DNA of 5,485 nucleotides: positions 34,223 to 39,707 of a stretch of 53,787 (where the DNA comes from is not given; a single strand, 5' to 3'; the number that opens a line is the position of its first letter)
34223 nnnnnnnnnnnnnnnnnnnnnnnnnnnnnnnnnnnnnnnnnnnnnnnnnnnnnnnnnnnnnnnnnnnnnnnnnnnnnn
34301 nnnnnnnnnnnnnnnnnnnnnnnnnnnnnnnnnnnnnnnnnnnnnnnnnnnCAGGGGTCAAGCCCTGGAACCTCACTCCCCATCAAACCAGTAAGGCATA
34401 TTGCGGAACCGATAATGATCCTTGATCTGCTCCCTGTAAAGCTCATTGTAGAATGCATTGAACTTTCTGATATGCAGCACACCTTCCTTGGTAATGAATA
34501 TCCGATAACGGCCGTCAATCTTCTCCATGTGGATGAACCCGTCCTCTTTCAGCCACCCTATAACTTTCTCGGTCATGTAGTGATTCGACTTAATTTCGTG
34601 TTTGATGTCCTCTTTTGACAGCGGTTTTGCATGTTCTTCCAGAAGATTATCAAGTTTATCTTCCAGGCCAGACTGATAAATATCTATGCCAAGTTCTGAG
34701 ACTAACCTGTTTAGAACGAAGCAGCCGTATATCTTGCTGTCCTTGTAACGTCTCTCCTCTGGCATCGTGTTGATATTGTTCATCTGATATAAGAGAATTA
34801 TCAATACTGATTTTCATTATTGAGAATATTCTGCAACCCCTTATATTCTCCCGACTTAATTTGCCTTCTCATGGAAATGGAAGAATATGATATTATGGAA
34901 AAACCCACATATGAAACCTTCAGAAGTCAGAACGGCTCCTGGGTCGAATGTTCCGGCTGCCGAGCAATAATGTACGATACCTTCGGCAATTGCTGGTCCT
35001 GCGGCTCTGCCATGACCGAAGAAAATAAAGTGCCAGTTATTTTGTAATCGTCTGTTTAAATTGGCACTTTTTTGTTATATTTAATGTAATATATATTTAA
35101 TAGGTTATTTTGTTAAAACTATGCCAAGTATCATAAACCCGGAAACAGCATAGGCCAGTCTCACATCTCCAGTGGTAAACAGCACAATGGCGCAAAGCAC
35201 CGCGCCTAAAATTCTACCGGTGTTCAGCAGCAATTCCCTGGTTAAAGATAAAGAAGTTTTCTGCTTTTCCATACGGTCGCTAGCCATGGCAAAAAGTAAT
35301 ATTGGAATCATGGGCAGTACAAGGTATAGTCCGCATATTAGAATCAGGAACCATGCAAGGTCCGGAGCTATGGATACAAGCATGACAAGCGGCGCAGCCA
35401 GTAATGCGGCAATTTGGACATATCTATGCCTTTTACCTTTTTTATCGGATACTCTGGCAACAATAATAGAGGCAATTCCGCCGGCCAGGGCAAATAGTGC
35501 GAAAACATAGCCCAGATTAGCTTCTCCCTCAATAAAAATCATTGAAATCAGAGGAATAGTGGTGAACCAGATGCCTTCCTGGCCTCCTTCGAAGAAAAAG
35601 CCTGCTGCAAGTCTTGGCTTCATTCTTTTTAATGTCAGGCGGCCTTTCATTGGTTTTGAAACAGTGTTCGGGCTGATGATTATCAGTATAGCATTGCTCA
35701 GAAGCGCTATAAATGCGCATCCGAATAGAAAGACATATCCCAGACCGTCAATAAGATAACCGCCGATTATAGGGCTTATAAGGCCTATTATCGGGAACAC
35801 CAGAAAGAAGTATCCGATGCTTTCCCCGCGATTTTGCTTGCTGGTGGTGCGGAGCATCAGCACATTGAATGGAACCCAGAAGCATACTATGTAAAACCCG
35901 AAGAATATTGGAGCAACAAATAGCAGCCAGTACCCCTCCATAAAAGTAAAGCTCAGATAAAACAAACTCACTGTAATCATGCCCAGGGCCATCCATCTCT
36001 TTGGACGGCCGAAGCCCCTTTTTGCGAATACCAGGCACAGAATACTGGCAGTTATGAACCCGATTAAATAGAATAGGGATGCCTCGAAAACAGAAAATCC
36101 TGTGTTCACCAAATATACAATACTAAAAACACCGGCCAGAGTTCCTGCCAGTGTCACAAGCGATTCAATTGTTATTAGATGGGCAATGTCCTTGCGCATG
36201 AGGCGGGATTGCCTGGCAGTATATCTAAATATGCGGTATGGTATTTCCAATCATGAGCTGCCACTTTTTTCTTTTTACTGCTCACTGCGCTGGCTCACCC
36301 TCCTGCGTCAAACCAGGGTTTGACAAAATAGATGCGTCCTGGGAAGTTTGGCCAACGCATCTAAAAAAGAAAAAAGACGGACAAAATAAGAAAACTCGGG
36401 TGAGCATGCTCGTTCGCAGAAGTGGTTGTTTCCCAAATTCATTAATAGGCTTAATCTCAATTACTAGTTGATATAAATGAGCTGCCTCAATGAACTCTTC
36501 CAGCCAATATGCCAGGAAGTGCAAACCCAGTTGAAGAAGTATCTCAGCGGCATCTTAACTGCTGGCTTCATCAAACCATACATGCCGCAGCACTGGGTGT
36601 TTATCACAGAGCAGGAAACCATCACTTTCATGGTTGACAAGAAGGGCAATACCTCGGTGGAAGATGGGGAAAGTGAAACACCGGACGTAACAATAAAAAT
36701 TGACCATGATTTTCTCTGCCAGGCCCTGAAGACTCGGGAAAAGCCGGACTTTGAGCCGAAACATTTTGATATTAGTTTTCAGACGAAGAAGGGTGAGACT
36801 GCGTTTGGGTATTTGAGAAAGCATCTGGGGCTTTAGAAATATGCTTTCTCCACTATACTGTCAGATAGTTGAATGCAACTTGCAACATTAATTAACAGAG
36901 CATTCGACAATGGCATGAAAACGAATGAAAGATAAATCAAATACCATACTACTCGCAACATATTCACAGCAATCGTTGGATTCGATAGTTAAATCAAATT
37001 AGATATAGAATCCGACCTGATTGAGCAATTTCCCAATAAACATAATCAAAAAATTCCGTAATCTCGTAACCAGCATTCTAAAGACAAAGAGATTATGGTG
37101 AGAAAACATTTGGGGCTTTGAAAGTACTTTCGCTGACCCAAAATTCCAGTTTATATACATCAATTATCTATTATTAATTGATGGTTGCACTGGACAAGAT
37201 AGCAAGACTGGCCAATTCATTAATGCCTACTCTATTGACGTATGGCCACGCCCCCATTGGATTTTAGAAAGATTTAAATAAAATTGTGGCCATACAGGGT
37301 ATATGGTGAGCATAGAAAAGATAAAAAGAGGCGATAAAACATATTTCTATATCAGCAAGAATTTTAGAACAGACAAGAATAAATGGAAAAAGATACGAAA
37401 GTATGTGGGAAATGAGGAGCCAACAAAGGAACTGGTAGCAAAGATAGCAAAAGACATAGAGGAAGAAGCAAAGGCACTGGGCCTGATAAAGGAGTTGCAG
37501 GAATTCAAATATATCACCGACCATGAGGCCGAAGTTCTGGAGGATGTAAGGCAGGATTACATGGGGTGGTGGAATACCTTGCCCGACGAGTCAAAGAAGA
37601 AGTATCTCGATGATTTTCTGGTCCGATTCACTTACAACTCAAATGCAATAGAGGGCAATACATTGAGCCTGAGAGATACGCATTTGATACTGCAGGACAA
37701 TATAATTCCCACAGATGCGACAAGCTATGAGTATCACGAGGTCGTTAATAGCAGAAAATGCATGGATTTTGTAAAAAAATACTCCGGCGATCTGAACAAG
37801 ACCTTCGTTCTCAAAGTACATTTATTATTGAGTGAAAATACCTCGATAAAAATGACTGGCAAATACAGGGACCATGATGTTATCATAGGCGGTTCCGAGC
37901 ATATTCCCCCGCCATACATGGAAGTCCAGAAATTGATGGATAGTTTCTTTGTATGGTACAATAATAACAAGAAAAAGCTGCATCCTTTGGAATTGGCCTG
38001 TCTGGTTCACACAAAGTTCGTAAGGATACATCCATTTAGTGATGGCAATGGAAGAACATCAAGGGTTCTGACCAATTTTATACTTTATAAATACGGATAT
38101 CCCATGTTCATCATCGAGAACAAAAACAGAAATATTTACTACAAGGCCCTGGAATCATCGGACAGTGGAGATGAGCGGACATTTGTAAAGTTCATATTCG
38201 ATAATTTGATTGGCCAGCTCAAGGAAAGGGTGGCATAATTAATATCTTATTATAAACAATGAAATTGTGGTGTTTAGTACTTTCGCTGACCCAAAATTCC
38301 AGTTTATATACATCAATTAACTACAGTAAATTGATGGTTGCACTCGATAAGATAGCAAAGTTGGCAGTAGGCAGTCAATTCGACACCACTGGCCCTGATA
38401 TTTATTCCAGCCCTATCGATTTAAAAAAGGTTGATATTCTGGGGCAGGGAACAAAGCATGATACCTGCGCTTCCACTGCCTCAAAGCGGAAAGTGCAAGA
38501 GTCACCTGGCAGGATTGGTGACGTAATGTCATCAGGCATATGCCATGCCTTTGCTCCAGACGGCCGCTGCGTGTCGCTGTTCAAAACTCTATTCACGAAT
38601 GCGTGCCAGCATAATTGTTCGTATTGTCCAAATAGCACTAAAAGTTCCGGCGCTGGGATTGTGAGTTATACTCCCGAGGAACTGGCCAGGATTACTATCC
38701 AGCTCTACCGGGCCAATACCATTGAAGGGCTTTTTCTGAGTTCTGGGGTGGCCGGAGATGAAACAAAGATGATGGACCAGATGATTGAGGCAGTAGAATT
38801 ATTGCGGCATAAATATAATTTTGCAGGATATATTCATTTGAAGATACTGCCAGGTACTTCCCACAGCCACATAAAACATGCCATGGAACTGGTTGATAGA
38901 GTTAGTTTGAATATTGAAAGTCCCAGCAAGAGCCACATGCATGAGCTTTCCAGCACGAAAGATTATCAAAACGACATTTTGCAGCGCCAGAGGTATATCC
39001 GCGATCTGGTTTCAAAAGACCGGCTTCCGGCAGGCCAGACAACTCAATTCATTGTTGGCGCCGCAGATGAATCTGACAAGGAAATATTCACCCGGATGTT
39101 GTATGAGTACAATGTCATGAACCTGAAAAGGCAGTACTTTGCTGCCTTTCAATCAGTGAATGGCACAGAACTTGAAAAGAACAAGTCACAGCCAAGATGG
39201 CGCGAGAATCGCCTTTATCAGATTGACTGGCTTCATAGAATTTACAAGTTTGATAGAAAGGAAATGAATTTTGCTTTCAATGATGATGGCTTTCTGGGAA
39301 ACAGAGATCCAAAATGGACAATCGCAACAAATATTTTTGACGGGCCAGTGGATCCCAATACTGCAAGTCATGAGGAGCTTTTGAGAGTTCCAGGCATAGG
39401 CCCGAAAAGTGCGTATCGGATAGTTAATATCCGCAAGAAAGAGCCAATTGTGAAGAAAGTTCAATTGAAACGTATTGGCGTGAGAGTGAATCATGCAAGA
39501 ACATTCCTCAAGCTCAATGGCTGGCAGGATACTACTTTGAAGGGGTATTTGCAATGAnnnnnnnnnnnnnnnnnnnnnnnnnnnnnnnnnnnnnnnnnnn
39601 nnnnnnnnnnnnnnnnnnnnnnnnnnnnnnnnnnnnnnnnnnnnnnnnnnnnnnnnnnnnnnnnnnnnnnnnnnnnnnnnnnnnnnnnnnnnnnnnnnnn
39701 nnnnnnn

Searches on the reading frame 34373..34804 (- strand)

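Call 13: search_protein_families(library=pfam, proteins=[window:34373-34804:-], max_evalue=0.01)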
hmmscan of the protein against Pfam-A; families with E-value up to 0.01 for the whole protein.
window:34373-34804:- (143 aa): 2 families
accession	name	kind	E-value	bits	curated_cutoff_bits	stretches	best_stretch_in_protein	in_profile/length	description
PF22665.2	DUF6293_C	-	0.0031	18.4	27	1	68-113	54-99/101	DUF6293 C-terminal winged helix domain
PF14277.12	DUF4364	-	0.0086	16.3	26.9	0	55-128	9-86/162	Domain of unknown function (DUF4364)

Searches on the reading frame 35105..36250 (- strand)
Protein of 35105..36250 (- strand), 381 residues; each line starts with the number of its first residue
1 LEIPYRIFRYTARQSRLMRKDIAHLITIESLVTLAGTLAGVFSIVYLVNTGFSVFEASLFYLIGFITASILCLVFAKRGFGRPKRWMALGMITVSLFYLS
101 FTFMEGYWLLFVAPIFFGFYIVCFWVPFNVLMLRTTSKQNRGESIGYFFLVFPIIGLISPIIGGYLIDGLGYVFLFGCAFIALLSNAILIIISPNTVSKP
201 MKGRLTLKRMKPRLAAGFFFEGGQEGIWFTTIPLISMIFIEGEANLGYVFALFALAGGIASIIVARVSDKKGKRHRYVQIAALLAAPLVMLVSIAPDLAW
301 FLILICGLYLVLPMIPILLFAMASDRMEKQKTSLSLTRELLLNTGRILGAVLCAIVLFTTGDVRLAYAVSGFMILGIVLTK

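Call 13: search_protein_families(library=pfam, proteins=[window:35105-36250:-], max_evalue=0.01)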
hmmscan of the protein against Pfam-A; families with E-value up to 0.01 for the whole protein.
window:35105-36250:- (381 aa): 1 family
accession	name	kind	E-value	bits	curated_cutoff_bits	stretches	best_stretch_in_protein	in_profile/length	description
PF07690.21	MFS_1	-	5.7e-23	81.8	33.4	1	35-350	11-347/347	Major Facilitator Superfamily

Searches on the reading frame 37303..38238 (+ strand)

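Call 13: search_protein_families(library=pfam, proteins=[window:37303-38238:+], max_evalue=0.01)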
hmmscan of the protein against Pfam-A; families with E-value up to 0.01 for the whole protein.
window:37303-38238:+ (311 aa): 2 families
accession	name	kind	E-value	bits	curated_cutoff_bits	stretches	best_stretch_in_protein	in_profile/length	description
PF02661.23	Fic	-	2.2e-22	80.1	24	1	164-261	2-93/93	Fic/DOC family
PF16301.11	DUF4943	-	0.0019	18.7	27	0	64-103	100-136/151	Domain of unknown function (DUF4943)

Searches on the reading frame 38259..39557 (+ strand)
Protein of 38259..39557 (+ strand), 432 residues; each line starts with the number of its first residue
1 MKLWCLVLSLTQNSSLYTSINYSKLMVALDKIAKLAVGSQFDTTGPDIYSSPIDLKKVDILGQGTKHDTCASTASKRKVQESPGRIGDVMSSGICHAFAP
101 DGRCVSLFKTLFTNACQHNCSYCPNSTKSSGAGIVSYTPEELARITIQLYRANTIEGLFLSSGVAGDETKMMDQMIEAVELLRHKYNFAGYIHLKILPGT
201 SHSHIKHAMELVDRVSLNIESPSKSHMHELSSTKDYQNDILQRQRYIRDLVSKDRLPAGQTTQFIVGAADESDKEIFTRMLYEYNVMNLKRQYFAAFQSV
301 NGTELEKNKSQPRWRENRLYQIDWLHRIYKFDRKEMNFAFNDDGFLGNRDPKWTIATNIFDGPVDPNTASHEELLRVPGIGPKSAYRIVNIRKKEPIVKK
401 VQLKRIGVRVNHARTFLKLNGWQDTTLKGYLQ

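Call 14: search_protein_families(library=pfam, proteins=[window:38259-39557:+], max_evalue=0.01)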
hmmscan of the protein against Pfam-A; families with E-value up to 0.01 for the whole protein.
window:38259-39557:+ (432 aa): 6 families
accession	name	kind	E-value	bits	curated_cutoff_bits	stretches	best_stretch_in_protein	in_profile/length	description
PF04055.27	Radical_SAM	-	2.4e-11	44.5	29.5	1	112-276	3-159/166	Radical SAM superfamily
PF12836.13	HHH_3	-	3.5e-09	37.1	27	1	363-405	5-48/65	Helix-hairpin-helix motif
PF00633.29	HHH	-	7.7e-07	29.1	24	1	367-390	6-29/30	Helix-hairpin-helix motif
PF13353.11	Fer4_12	-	5.4e-05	23.9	22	1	110-199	9-100/137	4Fe-4S single cluster domain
PF14520.12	HHH_5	-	0.0033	18.3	27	1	369-389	32-52/57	Helix-hairpin-helix domain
PF21176.3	RecR_HhH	-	0.0033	17.6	27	1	372-388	6-22/45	RecR, helix-hairpin-helix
